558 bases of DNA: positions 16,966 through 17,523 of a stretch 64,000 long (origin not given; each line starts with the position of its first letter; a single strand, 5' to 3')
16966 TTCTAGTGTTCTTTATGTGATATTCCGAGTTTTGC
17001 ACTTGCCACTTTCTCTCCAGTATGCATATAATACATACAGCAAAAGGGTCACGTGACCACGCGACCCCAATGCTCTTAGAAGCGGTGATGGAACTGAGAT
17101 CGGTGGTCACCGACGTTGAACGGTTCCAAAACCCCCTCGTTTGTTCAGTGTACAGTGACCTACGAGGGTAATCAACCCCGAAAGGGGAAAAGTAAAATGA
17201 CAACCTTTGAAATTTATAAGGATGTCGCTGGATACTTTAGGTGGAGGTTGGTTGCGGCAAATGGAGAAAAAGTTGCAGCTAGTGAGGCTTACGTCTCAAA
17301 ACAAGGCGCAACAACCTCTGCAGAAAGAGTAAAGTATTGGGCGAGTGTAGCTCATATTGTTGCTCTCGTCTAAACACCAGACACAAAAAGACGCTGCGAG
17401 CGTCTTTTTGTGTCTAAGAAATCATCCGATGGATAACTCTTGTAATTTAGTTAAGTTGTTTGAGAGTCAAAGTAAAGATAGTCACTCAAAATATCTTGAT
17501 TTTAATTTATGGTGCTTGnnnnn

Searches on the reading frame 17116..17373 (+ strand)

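Call 102: search_protein_families(library=pfam, proteins=[window:17116-17373:+], max_evalue=0.01)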
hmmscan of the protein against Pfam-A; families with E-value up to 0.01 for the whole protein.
window:17116-17373:+ (85 aa): 1 family
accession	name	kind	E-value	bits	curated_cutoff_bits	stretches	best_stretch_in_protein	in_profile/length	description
PF07411.17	DUF1508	-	2e-12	47.2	22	1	36-81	1-46/48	Domain of unknown function (DUF1508)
